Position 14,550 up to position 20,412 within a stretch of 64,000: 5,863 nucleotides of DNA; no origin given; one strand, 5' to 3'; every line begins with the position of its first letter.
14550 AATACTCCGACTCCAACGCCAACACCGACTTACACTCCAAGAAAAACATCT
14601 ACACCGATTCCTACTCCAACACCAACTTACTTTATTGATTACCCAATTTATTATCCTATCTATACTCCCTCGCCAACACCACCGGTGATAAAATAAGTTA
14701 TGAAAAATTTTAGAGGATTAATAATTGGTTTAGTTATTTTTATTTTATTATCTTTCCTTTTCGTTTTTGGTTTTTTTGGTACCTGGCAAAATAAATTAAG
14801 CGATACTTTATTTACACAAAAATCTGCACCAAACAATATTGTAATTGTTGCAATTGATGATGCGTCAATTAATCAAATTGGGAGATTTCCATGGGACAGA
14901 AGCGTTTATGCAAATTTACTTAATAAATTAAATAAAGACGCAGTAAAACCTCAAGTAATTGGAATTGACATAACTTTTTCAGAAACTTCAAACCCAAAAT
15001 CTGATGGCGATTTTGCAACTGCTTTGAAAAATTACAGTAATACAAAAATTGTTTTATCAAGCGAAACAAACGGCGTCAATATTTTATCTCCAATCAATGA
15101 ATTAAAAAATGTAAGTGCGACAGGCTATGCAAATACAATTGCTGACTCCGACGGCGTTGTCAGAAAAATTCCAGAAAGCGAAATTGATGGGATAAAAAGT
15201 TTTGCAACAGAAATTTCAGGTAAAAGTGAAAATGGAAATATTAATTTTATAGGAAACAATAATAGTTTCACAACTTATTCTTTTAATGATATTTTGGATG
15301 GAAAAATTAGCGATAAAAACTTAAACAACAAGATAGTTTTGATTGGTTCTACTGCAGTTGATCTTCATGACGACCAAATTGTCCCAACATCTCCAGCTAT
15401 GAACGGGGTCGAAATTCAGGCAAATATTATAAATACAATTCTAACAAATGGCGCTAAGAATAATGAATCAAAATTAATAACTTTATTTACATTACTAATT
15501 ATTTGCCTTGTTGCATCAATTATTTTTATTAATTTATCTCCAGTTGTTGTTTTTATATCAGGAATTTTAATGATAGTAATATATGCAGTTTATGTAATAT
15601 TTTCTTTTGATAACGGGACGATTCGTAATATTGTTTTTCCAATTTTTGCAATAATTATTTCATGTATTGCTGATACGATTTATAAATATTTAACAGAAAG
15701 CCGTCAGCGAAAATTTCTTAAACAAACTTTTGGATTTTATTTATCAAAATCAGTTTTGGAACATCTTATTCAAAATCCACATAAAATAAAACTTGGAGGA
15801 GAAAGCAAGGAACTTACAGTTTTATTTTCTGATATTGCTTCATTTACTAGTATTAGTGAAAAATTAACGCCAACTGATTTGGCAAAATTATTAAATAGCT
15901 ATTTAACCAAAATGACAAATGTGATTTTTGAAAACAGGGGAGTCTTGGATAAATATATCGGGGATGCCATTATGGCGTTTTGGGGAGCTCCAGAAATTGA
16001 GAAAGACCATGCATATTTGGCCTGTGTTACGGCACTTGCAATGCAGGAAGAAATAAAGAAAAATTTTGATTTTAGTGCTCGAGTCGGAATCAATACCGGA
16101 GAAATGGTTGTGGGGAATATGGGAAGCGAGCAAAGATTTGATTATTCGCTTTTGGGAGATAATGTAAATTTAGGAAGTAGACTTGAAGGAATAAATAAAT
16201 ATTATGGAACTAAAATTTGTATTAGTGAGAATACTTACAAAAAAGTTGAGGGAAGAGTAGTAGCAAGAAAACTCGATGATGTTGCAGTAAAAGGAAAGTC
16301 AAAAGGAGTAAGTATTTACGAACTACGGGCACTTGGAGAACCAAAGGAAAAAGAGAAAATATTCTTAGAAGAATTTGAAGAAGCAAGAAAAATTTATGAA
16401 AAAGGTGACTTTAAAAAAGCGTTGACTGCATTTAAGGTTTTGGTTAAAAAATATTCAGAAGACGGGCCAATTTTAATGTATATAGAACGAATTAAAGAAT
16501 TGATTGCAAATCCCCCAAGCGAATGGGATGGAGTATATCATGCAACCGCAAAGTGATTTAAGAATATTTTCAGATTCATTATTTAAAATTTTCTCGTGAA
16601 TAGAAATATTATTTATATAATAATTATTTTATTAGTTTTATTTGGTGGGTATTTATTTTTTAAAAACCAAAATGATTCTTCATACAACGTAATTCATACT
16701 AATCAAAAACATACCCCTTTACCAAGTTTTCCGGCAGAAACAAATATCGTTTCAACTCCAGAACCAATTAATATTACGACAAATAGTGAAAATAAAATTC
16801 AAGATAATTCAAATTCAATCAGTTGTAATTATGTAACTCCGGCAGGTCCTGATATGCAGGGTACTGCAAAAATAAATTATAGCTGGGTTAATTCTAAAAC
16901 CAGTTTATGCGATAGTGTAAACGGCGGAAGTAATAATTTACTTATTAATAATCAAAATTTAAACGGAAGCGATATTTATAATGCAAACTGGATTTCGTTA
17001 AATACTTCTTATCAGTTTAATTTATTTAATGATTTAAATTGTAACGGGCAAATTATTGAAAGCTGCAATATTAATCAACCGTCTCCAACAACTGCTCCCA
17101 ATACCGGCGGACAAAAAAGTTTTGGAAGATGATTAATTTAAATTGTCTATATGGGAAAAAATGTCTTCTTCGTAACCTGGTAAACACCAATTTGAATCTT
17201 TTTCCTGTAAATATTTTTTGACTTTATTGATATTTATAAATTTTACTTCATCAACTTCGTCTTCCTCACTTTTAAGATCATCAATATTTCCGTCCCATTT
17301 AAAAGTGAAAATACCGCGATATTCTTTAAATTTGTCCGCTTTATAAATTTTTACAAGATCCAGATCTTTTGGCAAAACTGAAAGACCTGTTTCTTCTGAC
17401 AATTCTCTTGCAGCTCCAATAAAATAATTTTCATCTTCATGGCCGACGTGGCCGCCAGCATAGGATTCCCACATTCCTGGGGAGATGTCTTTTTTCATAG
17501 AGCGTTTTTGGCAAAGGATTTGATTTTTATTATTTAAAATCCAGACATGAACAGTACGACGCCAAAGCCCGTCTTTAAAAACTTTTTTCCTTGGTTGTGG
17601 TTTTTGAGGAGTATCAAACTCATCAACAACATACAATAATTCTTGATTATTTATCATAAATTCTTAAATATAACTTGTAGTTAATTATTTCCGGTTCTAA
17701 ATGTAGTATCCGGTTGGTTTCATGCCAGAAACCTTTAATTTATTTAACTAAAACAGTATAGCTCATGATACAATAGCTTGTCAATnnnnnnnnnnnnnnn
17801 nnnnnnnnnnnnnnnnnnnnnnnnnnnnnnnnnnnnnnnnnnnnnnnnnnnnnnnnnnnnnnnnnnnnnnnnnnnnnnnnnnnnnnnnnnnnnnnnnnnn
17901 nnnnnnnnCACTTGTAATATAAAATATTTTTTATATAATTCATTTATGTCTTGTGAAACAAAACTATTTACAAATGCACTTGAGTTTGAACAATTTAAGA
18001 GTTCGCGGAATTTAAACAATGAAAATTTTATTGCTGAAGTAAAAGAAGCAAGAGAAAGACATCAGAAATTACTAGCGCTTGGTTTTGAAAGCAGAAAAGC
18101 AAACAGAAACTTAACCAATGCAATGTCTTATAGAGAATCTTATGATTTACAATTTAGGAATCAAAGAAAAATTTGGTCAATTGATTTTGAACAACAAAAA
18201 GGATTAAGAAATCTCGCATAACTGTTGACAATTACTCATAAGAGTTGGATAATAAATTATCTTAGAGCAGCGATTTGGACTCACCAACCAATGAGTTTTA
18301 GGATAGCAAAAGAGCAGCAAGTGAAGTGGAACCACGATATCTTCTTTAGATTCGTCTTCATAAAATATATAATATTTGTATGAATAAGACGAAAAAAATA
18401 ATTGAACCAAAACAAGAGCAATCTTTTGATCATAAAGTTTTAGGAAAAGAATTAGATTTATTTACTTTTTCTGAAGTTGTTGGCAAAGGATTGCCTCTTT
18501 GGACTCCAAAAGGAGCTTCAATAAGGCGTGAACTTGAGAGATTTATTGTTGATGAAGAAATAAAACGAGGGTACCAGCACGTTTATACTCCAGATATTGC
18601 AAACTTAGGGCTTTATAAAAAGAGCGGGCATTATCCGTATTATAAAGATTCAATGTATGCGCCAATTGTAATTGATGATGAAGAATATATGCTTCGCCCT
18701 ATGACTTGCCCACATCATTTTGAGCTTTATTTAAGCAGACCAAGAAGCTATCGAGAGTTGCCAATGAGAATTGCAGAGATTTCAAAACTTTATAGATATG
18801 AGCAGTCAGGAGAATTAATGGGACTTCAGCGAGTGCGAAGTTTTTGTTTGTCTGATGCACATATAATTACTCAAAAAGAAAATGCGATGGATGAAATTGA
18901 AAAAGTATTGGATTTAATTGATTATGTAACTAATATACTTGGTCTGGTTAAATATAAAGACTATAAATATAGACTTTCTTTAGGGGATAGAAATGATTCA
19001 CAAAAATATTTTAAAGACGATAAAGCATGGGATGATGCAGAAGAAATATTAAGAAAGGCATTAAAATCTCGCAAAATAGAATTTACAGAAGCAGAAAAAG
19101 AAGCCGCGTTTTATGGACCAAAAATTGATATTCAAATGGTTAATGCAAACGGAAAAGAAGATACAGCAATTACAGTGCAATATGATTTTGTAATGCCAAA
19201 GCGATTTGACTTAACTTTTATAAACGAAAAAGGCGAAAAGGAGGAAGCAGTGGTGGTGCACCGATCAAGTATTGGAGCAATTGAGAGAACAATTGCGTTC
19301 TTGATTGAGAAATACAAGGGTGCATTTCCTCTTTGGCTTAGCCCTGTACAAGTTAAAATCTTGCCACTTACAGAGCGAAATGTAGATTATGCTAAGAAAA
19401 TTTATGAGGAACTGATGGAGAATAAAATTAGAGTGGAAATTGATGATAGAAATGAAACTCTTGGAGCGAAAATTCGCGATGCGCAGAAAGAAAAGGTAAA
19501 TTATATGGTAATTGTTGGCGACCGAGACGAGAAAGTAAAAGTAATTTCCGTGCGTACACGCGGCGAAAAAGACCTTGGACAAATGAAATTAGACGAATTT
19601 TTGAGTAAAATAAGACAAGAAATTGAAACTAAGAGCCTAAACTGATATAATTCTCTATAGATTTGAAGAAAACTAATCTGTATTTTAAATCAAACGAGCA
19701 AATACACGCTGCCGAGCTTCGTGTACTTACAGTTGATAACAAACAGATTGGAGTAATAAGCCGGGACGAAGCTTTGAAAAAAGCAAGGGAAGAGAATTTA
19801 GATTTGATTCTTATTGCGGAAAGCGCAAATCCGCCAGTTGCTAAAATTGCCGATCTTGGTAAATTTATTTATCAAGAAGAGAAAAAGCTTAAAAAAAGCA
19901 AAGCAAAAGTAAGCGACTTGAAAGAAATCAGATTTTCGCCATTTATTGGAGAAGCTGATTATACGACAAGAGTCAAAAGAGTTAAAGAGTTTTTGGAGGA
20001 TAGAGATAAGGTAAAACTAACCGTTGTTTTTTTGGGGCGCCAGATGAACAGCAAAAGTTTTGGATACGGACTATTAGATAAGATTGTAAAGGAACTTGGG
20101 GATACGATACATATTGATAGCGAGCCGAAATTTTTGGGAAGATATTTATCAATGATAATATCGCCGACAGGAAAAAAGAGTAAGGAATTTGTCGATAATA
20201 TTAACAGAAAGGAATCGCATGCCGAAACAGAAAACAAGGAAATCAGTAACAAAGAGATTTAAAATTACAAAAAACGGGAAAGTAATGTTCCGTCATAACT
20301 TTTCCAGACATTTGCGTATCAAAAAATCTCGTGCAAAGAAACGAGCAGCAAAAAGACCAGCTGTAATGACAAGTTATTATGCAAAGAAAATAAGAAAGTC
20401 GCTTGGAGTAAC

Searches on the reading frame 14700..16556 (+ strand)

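Call 44: search_protein_families(library=pfam, proteins=[window:14700-16556:+], max_evalue=0.001)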
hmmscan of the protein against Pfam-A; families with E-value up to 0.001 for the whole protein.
window:14700-16556:+ (618 aa): 2 families
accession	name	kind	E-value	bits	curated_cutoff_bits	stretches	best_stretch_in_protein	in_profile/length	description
PF05226.16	CHASE2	-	2.6e-48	165.3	26.3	1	14-270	3-253/257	CHASE2 domain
PF00211.25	Guanylate_cyc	-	9e-26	91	21.9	1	369-538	6-177/183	Adenylate and Guanylate cyclase catalytic domain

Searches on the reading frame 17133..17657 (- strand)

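Call 44: search_protein_families(library=pfam, proteins=[window:17133-17657:-], max_evalue=0.001)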
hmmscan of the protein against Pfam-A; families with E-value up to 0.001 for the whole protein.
window:17133-17657:- (174 aa): 1 family
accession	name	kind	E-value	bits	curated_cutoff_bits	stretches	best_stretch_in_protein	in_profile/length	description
PF00293.34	NUDIX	-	2.6e-15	57.1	21.1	1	33-152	3-125/134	NUDIX domain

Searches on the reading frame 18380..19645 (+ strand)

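Call 44: search_protein_families(library=pfam, proteins=[window:18380-19645:+], max_evalue=0.001)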
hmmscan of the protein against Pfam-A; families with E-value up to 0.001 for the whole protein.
window:18380-19645:+ (421 aa): 2 families
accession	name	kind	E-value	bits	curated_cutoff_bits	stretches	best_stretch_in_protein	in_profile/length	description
PF00587.30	tRNA-synt_2b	-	6.8e-36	124.4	29.3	1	100-312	8-179/179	tRNA synthetase class II core domain (G, H, P, S and T)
PF03129.25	HGTP_anticodon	-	5.5e-24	84.6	21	1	324-413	1-93/94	Anticodon binding domain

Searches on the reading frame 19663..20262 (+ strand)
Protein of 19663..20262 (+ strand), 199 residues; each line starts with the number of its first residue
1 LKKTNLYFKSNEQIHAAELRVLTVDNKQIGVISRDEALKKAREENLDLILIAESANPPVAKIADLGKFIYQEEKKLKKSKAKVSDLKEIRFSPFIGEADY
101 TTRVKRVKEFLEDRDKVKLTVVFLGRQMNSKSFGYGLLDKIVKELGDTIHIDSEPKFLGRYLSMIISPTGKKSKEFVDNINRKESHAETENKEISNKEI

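Call 45: search_protein_families(library=pfam, proteins=[window:19663-20262:+], max_evalue=0.001)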
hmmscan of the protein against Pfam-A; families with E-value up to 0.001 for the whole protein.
window:19663-20262:+ (199 aa): 2 families
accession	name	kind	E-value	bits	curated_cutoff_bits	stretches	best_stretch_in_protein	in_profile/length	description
PF00707.27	IF3_C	-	5.6e-26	90.8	34.8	1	85-168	2-85/86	Translation initiation factor IF-3, C-terminal domain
PF05198.21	IF3_N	-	5.8e-25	87.7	26.9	1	11-78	2-69/70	Translation initiation factor IF-3, N-terminal domain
